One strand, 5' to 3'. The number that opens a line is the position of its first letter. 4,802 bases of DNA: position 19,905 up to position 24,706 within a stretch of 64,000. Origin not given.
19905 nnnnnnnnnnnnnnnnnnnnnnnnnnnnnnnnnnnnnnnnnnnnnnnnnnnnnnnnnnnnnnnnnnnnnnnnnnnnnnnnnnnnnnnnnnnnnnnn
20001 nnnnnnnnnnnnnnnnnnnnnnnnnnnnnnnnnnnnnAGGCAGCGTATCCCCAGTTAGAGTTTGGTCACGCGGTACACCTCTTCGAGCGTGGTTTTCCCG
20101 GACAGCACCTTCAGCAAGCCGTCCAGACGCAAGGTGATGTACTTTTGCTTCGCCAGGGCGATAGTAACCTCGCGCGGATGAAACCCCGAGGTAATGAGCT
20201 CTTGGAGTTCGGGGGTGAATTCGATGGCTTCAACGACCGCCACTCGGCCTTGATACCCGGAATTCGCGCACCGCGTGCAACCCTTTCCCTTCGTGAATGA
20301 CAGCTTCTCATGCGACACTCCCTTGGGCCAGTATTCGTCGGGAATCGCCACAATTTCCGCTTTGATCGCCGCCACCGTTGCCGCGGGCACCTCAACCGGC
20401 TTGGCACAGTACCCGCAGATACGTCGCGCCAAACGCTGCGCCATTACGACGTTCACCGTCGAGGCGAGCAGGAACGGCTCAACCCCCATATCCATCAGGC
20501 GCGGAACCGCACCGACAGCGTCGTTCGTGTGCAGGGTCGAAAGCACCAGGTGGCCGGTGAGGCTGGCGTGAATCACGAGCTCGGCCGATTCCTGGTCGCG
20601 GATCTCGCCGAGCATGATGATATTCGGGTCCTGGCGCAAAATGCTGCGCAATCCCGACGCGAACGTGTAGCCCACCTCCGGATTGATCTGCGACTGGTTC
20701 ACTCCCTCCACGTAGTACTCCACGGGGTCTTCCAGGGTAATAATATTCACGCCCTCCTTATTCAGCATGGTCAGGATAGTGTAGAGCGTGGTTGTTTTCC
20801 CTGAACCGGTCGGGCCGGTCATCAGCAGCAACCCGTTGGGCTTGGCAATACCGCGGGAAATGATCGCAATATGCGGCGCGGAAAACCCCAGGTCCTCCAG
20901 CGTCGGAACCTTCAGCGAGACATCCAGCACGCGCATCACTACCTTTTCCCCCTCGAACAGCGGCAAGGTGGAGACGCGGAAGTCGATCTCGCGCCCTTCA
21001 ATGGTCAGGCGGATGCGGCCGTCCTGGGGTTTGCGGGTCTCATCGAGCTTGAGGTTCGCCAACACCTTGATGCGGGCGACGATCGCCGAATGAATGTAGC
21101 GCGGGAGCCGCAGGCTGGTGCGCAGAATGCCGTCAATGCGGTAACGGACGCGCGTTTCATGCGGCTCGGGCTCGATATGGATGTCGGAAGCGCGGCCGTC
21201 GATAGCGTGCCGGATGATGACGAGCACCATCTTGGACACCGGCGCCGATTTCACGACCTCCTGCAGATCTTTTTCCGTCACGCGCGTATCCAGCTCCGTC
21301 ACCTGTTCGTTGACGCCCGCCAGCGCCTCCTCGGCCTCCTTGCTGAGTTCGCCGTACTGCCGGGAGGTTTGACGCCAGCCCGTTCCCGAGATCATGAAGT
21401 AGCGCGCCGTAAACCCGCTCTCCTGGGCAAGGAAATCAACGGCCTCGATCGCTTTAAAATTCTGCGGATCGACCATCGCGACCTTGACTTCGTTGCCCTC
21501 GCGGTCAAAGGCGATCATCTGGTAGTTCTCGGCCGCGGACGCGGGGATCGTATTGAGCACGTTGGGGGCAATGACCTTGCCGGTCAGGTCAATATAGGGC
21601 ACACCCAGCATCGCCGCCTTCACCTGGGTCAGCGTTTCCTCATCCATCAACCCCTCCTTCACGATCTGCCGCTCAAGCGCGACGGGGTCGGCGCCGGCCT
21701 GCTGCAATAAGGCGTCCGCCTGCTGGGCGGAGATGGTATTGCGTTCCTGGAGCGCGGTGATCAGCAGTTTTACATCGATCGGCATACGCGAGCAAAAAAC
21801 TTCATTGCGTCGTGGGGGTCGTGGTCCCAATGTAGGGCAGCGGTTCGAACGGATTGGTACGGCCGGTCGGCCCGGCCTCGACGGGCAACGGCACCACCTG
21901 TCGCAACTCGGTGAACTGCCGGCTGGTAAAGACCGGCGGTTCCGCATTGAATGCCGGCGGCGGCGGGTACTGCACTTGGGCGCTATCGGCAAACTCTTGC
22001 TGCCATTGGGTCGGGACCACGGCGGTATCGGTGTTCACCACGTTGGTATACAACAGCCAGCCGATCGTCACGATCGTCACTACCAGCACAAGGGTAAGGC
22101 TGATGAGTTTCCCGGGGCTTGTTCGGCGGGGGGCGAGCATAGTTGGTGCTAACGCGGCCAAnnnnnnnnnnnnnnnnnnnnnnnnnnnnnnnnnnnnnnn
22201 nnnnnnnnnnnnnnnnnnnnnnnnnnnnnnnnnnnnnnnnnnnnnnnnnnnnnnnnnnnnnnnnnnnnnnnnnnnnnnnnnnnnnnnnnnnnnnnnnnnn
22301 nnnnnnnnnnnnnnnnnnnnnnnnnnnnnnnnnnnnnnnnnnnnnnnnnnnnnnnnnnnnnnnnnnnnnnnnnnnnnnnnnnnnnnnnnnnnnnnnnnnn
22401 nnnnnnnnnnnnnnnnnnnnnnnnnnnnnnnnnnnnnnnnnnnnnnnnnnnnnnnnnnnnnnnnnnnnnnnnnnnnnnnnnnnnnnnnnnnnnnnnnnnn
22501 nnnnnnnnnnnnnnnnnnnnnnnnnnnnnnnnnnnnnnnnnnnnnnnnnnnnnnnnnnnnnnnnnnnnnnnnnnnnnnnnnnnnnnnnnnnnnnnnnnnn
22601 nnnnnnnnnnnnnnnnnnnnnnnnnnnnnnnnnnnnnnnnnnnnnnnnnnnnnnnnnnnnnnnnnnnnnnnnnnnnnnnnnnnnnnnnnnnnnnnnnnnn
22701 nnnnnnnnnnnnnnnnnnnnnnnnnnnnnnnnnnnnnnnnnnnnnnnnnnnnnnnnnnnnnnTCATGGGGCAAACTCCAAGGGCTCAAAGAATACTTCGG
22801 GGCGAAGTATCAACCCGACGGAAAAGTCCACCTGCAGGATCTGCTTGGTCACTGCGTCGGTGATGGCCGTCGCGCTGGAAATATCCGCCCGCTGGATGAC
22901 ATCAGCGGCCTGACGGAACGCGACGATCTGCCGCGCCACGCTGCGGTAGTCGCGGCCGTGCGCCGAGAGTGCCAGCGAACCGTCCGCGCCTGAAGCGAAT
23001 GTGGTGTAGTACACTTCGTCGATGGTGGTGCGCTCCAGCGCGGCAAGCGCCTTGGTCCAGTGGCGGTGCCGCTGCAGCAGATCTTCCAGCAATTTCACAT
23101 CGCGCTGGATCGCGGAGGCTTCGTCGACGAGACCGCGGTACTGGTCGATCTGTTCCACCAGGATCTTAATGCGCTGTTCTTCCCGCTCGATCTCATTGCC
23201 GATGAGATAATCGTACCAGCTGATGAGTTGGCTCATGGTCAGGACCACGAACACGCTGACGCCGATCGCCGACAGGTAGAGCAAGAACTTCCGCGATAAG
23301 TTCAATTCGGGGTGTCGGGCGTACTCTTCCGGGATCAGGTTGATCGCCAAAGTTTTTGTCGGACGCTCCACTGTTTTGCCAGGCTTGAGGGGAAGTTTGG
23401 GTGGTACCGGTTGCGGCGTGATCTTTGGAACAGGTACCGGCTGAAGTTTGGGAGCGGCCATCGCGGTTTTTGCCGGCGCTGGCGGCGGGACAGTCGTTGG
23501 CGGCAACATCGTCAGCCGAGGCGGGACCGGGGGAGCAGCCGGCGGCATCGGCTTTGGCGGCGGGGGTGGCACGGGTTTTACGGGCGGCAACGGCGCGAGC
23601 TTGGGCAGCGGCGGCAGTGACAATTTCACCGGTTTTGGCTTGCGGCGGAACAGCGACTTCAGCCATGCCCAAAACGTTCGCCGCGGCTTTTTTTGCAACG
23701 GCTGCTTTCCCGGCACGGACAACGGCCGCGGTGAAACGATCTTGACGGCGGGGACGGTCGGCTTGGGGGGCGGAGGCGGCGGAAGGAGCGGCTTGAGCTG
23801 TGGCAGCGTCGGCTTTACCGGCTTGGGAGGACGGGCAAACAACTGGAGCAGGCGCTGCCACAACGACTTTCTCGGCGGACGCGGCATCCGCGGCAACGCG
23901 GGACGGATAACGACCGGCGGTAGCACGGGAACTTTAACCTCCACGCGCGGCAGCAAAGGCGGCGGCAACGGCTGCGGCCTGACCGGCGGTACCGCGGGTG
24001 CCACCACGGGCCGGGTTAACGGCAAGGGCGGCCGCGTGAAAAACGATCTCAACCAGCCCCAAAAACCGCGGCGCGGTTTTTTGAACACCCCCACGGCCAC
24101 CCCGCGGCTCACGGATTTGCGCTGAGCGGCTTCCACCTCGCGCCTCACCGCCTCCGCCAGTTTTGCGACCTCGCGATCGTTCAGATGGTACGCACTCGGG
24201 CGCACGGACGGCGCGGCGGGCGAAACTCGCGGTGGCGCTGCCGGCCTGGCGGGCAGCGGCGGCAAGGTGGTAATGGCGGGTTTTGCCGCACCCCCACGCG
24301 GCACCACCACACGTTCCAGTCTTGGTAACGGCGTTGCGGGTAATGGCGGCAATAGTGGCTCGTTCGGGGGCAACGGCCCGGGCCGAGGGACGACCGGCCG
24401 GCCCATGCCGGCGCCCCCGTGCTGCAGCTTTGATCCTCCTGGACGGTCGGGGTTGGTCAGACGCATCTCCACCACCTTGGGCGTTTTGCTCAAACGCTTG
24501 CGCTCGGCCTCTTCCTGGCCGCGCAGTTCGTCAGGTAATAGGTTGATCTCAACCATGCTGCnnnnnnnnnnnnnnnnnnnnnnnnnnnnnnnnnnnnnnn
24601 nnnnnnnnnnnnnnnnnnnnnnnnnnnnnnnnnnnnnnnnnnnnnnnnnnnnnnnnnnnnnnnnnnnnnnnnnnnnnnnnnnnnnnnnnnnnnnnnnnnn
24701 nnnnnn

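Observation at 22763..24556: PilN with a ~410-residue proline/lysine-rich cytoplasmic extension, duplicated INLLP PilM-binding motif and duplicated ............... motif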

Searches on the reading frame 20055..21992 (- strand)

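Call 3: search_protein_families(library=pfam, proteins=[window:20055-21992:-], max_evalue=0.01)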
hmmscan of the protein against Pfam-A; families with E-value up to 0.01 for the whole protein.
window:20055-21992:- (645 aa): 8 families
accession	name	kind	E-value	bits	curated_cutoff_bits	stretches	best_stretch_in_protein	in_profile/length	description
PF00437.27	T2SSE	-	4.6e-125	417.5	24.9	1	248-641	4-370/370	Type II/IV secretion system protein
PF05157.20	MshEN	-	1.4e-11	44.6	23.1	1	129-190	1-62/90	MshEN domain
PF20720.3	nSTAND3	-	0.00047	20.3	27.2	1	384-425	15-56/155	Novel STAND NTPase 3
PF13173.12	AAA_14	-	0.0011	19.4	27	1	388-476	4-83/129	AAA domain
PF13401.12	AAA_22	-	0.0016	19.2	27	1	386-423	5-42/130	AAA domain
PF13604.12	AAA_30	-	0.0018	18.5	27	1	382-419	14-51/191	AAA domain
PF25199.1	nSTAND_NTPase5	-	0.0024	18.1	34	1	385-423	40-79/145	Novel STAND NTPase 5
PF00005.33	ABC_tran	-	0.0057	17.7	25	0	386-444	11-65/137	ABC transporter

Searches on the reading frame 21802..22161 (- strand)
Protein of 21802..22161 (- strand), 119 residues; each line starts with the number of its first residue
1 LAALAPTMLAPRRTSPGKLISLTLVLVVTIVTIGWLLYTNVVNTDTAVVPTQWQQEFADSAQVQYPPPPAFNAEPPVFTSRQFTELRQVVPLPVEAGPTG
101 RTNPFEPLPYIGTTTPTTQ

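Call 3: search_protein_families(library=pfam, proteins=[window:21802-22161:-], max_evalue=0.01)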
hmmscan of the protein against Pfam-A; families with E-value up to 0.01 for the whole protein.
window:21802-22161:- (119 aa): 0 families

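Call 9: search_protein_families(library=ncbifam, proteins=[window:21802-22161:-], max_evalue=10)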
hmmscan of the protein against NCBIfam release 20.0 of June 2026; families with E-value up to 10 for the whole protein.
window:21802-22161:- (119 aa): 3 families
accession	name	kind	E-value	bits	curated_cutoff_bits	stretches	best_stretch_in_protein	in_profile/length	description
NF002717.0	PRK02561.1-1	exception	0.0048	17.1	153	1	19-83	6-68/97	cytochrome b559 subunit beta, long form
NF058618.1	transduce_GlnX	subfamily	0.015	14.4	250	1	13-47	1-35/413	GlnX family signal transduction membrane protein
TIGR02761.1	TraE_TIGR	equivalog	0.15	11.9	109.05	1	22-61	23-62/181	type IV conjugative transfer system protein TraE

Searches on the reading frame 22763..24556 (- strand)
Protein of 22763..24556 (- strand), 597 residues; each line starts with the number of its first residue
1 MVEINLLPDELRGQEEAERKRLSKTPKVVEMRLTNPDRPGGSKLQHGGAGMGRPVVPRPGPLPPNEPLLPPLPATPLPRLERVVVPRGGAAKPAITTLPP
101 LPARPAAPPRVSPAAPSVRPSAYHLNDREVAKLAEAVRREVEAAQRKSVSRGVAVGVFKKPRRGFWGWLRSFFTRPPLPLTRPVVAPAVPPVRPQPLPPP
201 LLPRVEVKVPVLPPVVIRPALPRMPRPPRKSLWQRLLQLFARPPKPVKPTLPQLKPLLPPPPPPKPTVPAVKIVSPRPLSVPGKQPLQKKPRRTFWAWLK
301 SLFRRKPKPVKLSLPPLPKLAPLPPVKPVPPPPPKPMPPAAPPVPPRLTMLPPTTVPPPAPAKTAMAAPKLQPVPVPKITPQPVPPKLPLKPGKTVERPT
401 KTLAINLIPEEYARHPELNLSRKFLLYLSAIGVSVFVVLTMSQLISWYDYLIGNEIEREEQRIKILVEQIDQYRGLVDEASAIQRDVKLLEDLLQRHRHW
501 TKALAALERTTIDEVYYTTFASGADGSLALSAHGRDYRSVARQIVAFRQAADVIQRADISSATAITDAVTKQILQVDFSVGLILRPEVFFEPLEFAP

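Call 3: search_protein_families(library=pfam, proteins=[window:22763-24556:-], max_evalue=0.01)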
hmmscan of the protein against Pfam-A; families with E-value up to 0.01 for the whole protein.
window:22763-24556:- (597 aa): 0 families

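Call 8: search_protein_families(library=pfam, proteins=[window:22763-24556:-], max_evalue=10)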
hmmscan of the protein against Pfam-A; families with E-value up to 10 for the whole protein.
window:22763-24556:- (597 aa): 1 family
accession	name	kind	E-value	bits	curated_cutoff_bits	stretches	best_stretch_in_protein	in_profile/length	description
PF13282.11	DUF4070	-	0.43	11.1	22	0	284-311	92-119/144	Domain of unknown function (DUF4070)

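Call 9: search_protein_families(library=ncbifam, proteins=[window:22763-24556:-], max_evalue=10)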
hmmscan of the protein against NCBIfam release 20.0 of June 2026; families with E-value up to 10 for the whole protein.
window:22763-24556:- (597 aa): 1 family
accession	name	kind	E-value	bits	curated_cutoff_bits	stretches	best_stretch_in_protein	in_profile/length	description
NF046098.1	RSP_7527_fam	equivalog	0.0036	17.1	26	2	293-309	25-40/48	RSP_7527 family protein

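Call 10: find_homologous_proteins(query=window:22763-24556:-, max_evalue=0.001)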
Query window:22763-24556:- (597 aa): 7 proteins with E <= 0.001 among 8000 candidates.
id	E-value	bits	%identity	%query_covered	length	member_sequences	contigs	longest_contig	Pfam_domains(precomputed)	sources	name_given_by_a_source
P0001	0.0e+0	1271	100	100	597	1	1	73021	-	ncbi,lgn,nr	ncbi:MAG: hypothetical protein Q7S23_01955 [bacterium]|nr:hypothetical protein [bacterium]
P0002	1.4e-160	554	53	99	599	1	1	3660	-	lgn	-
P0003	3.9e-126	440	57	34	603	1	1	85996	-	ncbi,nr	ncbi:MAG: PilN domain-containing protein [Patescibacteria group bacterium]|nr:PilN domain-containing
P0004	6.6e-113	397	61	34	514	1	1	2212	-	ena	-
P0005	2.0e-72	263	49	35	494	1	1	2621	-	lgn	-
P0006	2.9e-18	84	29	50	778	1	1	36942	-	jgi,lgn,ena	-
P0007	6.6e-8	50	33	28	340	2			-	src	-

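Call 40: predict_structure(alignment_id=A3)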
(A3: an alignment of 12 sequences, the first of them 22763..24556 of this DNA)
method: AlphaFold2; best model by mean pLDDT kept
length: 597 residues; sequences in the alignment: 12
mean_pLDDT: 59.3   pTM: 0.31
mean pLDDT of the five models: 59.3, 58.3, 57.6, 54.5, 54.2
residues with pLDDT >= 90: 71; 70-90: 141; 50-70: 97; < 50: 288
segments of 3 or more residues with pLDDT < 50: 1-8, 25-54, 75-122, 152-163, 174-191, 193-226, 244-260, 264-289, 308-324, 352-376, 378-409, 592-597
pLDDT, mean of each block of 10 residues (from residue 1): 43 66 48 35 35 49 53 47 34 35 41 37 70 88 78 41 57 49 39 44 41 44 48 75 47 43 46 36 40 71 57 41 50 56 50 46 37 40 41 36 40 58 84 91 92 93 95 94 89 76 80 87 82 91 88 84 86 89 75 46
secondary structure, 60 per line:
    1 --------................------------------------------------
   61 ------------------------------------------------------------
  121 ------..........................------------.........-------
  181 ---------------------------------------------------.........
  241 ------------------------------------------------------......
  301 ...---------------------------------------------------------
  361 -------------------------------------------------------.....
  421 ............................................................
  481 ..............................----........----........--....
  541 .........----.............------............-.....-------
elements in order: H9-24 H127-152 H165-173 H232-240 H295-303 H416-510 E515-522 E527-534 H537-549 E554-566 E573-584 H586-590

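Call 43: fold_search(model_id=the predicted structure, library=pdb)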
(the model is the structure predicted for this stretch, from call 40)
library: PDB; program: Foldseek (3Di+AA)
matches with E <= 10: 907; with E <= 0.001: 1
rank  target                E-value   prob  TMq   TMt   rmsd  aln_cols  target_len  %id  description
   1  2w7v_A                5.6e-04  1.00  0.11  0.64   4.3        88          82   18  periplasmic domain of EpsL from Vibrio parahaemolyticus (released 2010-03-31)
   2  5hl8_A                1.0e-02  1.00  0.12  0.77   2.5        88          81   15  1.93 Angstrom resolution crystal structure of a pullulanase-specific type II secretion system integral cytoplasmic mem (released 2016-01-27)
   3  3jc8_Oa               1.2e-02  0.72  0.11  0.24  15.1       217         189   11  Architectural model of the type IVa pilus machine in a piliated state (released 2016-03-16)
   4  3fz2_E                2.5e-02  0.77  0.10  0.31   6.8       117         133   15  Crystal structure of the tail terminator protein from phage lambda (gpU-D74A) (released 2009-05-26)
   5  3fz2_D                3.2e-02  0.72  0.09  0.31   7.0       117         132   14  Crystal structure of the tail terminator protein from phage lambda (gpU-D74A) (released 2009-05-26)
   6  2rjz_A                4.6e-02  0.66  0.10  0.32   5.5        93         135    9  Crystal structure of the type 4 fimbrial biogenesis protein PilO from Pseudomonas aeruginosa (released 2007-11-06)
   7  3fzb_H                5.2e-02  0.72  0.09  0.30   5.5        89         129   12  Crystal structure of the tail terminator protein from phage lambda (gpU-WT) (released 2009-05-26)
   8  8iyd_K                6.3e-02  0.51  0.09  0.30   7.0       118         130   14  Tail cap of phage lambda tail (released 2023-10-18)
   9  3fzb_D                7.1e-02  0.57  0.10  0.31   7.0       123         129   15  Crystal structure of the tail terminator protein from phage lambda (gpU-WT) (released 2009-05-26)
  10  3fz2_C                7.1e-02  0.57  0.08  0.28   7.5        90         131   12  Crystal structure of the tail terminator protein from phage lambda (gpU-D74A) (released 2009-05-26)
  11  3fz2_A                7.1e-02  0.41  0.09  0.29   8.6       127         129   14  Crystal structure of the tail terminator protein from phage lambda (gpU-D74A) (released 2009-05-26)
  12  3fzb_C                7.6e-02  0.60  0.10  0.32   6.4       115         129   16  Crystal structure of the tail terminator protein from phage lambda (gpU-WT) (released 2009-05-26)
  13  3fzb_G                7.6e-02  0.57  0.09  0.31   6.9       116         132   16  Crystal structure of the tail terminator protein from phage lambda (gpU-WT) (released 2009-05-26)
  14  4hud_A                8.0e-02  0.18  0.08  0.17  11.2       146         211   10  Structure of the bacteriophage T4 tail terminator protein, gp15. (released 2013-02-27)
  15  2rjz_B                1.0e-01  0.63  0.11  0.37   4.7        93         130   10  Crystal structure of the type 4 fimbrial biogenesis protein PilO from Pseudomonas aeruginosa (released 2007-11-06)
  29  8a9w                  1.8e-01  0.96  0.11  0.73   3.6        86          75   14  Crystal structure of PulL C-ter domain (released 2023-01-11)
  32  5uvr                  1.9e-01  0.77  0.11  0.53   3.6        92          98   11  The core region of PilO from the type IV pilus system of Pseudomonas aeruginosa (released 2018-02-21)
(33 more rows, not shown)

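Call 50: find_related_loci(query=A1, collection=genome_contigs, flank=3000)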
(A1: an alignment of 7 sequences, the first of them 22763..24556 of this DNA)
Query A1 (597 aa) in genome_contigs; peptide patterns used: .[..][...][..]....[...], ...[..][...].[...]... (x = any residue, [..] = any of these).
141 stretches matched a pattern; 19 encode a relative of the query (tblastn E <= 1e-3); 19 distinct loci.
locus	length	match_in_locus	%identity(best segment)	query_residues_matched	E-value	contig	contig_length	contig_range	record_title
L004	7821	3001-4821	80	1-597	0e+0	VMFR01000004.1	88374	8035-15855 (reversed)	MAG: Parcubacteria group bacterium Gr01-1014_31 G01um101431_scaffold_75, whole genome shotgun sequence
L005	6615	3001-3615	57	393-597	2e-76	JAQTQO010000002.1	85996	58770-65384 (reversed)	MAG: Patescibacteria group bacterium isolate STB_141 NODE_572_length_85996_cov_4.017853_Sandtown_B, whole genome shotgun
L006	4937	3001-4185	39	1-596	2e-38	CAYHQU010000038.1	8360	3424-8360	MAG TPA_asm: uncultured Gammaproteobacteria bacterium isolate ERP119705_co14_218 genome assembly, contig: NODE_13200_len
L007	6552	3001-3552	40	405-589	1e-35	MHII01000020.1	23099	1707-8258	MAG: Candidatus Buchananbacteria bacterium RIFCSPHIGHO2_02_FULL_39_17 rifcsphigho2_02_scaffold_3303, whole genome shotgu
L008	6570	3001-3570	38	403-593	6e-34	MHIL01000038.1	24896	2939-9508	MAG: Candidatus Buchananbacteria bacterium RIFCSPHIGHO2_02_FULL_56_16 rifcsphigho2_02_scaffold_9715, whole genome shotgu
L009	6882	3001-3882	32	285-594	1e-33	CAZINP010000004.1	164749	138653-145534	MAG TPA_asm: uncultured Gammaproteobacteria bacterium isolate binchicken_co27_465 genome assembly, contig: NODE_114_leng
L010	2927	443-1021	37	397-589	1e-31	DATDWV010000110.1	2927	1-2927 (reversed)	MAG TPA_asm: Patescibacteria group bacterium isolate SMAG_U8121 k141_2215820, whole genome shotgun sequence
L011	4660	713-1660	27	285-589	6e-21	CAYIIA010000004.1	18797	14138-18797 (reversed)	MAG TPA_asm: uncultured Gammaproteobacteria bacterium isolate ERP119705_co20_556 genome assembly, contig: NODE_2952_leng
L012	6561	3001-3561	28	402-589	7e-19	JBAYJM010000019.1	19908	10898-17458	MAG: Candidatus Buchananbacteria bacterium isolate SO_2016_GW1_56 scaffold04665_OW334_2016, whole genome shotgun sequenc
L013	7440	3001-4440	29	1-563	7e-19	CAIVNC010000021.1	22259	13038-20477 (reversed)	MAG: Candidatus Buchananbacteria bacterium isolate AlinenLipids_bin-4630 genome assembly, contig: bin-4630:21/57, whole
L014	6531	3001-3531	27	433-589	2e-16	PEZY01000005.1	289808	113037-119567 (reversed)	MAG: Candidatus Buchananbacteria bacterium CG10_big_fil_rev_8_21_14_0_10_33_19 CG10_8_21_14_0.10_scaffold_13_c, whole ge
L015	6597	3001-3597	26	403-589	4e-16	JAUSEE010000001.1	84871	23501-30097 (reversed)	MAG: Candidatus Buchananbacteria bacterium isolate E14_maxbin.167 E14_k141_232059, whole genome shotgun sequence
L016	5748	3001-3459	27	433-592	2e-15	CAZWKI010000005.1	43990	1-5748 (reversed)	MAG TPA_asm: uncultured Gammaproteobacteria bacterium isolate SRP192927_co7_706 genome assembly, contig: NODE_1197_lengt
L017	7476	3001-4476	49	1-589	5e-59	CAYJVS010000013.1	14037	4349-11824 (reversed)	MAG TPA_asm: uncultured Gammaproteobacteria bacterium isolate ERP125453_co1_232 genome assembly, contig: NODE_4634_lengt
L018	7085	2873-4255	21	1-589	9e-12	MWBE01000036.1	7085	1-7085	MAG: Parcubacteria group bacterium ADurb.Bin326 BWY53_contig000036, whole genome shotgun sequence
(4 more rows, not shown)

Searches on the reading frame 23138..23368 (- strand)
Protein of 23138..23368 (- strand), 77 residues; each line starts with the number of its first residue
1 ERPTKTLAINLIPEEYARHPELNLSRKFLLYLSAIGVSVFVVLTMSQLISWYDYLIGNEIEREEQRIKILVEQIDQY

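Call 83: search_solved_structures(query=window:23138-23368:-, max_evalue=10, show_alignments=4)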
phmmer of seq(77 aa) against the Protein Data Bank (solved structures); distinct sequences matched with E-value up to 10: 0.

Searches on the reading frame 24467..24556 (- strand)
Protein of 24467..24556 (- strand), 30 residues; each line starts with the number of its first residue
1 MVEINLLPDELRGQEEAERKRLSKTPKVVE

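Call 82: search_solved_structures(query=window:24467-24556:-, max_evalue=10, show_alignments=4)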
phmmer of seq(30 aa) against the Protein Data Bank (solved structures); distinct sequences matched with E-value up to 10: 0.
